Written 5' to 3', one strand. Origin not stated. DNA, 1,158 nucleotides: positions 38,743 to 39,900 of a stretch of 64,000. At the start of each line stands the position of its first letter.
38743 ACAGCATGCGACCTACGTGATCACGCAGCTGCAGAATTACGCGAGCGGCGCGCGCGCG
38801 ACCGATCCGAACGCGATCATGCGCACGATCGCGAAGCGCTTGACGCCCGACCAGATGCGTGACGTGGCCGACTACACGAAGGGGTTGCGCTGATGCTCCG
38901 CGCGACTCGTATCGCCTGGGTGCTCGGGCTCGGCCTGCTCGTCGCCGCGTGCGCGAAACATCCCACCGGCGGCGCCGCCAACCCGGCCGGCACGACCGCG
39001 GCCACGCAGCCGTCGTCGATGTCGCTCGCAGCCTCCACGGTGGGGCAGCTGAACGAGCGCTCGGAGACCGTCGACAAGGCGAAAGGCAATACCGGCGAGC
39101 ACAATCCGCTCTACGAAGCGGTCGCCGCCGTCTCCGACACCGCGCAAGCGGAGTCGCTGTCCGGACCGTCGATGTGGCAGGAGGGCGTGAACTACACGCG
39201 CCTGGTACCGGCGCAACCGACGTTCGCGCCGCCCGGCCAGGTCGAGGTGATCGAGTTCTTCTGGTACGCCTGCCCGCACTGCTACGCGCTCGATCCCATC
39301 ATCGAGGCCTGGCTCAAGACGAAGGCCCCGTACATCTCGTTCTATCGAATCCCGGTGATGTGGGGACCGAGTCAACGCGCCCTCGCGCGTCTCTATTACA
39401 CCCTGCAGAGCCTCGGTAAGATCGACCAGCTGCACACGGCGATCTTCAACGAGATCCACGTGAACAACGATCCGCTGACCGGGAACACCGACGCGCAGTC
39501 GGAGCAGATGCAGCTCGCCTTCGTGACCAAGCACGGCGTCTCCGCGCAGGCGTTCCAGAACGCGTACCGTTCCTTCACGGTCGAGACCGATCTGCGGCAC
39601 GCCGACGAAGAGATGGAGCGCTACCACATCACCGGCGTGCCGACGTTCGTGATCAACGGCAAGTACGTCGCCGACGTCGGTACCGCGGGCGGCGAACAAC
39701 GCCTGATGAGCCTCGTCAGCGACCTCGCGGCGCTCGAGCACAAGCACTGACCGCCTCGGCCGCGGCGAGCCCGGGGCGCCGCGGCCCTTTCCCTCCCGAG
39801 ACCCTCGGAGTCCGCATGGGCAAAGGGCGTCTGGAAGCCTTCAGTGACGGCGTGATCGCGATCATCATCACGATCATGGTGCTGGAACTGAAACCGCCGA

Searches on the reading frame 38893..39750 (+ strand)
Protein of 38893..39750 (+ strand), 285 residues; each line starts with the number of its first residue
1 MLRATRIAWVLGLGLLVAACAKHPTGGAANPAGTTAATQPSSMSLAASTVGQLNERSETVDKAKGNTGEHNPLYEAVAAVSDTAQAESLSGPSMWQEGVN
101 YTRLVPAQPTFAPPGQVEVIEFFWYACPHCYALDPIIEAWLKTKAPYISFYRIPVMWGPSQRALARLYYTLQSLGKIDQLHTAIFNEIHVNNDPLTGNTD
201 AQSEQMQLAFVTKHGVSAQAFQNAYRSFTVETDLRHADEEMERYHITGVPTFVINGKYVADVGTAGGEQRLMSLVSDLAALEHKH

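Call 67: find_encoding_contigs(protein=window:38893-39750:+, flank=10000, max_places=1)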
Protein window:38893-39750:+ (285 aa): 3 contigs read that carry it; 1 place shown.
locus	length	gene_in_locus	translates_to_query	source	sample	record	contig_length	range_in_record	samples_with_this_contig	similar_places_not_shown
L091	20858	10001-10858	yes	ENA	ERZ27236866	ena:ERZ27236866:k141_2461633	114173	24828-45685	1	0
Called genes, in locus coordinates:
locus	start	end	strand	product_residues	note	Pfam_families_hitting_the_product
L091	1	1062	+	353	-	PF01118:Semialdhyde_dh, PF22698:Semialdhyde_dhC_1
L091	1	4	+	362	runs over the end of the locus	-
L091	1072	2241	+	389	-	PF00202:Aminotran_3, PF00155:Aminotran_1_2 (weak)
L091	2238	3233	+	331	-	PF02729:OTCace_N, PF00185:OTCace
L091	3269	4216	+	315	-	PF00696:AA_kinase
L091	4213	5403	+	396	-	PF00206:Lyase_1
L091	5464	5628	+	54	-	PF13627:LptM_cons (weak)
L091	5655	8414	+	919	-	PF02739:5_3_exonuc_N, PF01367:5_3_exonuc, PF01612:DNA_pol_A_exo1, PF22619:DNA_polI_exo1, PF00476:DNA_pol_A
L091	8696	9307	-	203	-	PF03193:RsgA_GTPase (faint), PF01926:MMR_HSR1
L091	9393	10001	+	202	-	PF00034:Cytochrom_C (weak), PF13442:Cytochrome_CBB3 (faint), PF00034:Cytochrom_C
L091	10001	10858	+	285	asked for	PF13462:Thioredoxin_4 (weak), PF01323:DSBA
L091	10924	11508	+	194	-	PF06736:TMEM175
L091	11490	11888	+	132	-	PF04828:GFA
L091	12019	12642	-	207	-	PF03167:UDG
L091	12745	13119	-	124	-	PF10861:DUF2784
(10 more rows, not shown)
